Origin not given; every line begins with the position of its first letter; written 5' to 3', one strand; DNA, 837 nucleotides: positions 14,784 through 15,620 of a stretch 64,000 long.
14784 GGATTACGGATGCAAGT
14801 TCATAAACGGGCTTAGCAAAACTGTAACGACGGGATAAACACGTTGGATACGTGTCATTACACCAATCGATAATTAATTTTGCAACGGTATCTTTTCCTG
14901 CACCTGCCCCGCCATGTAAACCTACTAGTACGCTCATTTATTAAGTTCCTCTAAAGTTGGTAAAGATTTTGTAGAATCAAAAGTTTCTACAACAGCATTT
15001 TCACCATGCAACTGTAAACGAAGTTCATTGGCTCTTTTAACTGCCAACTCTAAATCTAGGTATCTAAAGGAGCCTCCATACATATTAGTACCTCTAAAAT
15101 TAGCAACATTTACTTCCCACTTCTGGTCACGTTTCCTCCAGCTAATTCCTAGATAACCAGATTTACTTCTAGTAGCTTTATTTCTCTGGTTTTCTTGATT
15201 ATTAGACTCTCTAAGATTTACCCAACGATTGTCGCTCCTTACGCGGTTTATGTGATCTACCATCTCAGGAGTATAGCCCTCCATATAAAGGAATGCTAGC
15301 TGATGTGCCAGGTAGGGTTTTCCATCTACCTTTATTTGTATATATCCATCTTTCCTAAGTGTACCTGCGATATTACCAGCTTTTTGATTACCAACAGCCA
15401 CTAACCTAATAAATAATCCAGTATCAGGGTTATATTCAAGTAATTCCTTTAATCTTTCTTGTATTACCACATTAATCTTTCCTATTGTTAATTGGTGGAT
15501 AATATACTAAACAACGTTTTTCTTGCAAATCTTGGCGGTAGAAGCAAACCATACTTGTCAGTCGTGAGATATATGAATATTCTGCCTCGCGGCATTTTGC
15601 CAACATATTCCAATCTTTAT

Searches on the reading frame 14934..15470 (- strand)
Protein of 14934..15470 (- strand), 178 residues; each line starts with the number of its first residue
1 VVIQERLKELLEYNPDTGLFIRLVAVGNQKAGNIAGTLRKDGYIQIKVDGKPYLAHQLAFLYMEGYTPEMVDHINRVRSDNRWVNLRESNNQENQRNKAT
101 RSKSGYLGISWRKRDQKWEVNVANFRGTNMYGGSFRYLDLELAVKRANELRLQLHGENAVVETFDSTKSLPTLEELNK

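Call 4: search_protein_families(library=pfam, proteins=[window:14934-15470:-], max_evalue=0.01)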
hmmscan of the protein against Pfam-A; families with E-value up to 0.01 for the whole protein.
window:14934-15470:- (178 aa): 1 family
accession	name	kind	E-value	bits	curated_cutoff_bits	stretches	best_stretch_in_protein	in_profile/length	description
PF13392.12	HNH_3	-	3.7e-13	49.3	24.8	1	53-96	1-46/46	HNH endonuclease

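Call 5: search_protein_families(library=phrogs, proteins=[window:14934-15470:-], max_evalue=0.01)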
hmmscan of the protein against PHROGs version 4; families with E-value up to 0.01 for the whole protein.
window:14934-15470:- (178 aa): 12 families
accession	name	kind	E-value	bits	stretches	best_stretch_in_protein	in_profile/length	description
phrog_99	-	DNA, RNA and nucleotide metabolism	1e-61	210.8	1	3-174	110-279/383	HNH endonuclease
phrog_4578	-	DNA, RNA and nucleotide metabolism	3.1e-23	83.1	1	68-166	29-126/130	HNH endonuclease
phrog_3593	-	DNA, RNA and nucleotide metabolism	6.3e-17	63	1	36-159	76-201/210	HNH endonuclease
phrog_959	-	DNA, RNA and nucleotide metabolism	2.2e-08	35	1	36-120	37-128/138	HNH endonuclease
phrog_59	-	DNA, RNA and nucleotide metabolism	2.2e-08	34.9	1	39-132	172-246/423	HNH endonuclease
phrog_28616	-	unknown function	0.00018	22.8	1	28-67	37-76/92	-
phrog_36769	-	unknown function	0.0009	19.7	1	40-117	228-308/367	-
phrog_13470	-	DNA, RNA and nucleotide metabolism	0.0013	19.9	1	83-149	68-139/152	HNH endonuclease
phrog_1872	-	DNA, RNA and nucleotide metabolism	0.0021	19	1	36-104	45-115/166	endonuclease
phrog_374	-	DNA, RNA and nucleotide metabolism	0.003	17.4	1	85-158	339-410/617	HNH endonuclease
phrog_30377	-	DNA, RNA and nucleotide metabolism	0.0042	18.2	1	45-119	2-74/82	HNH endonuclease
phrog_6254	-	DNA, RNA and nucleotide metabolism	0.0072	17.6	0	34-108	17-96/154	HNH endonuclease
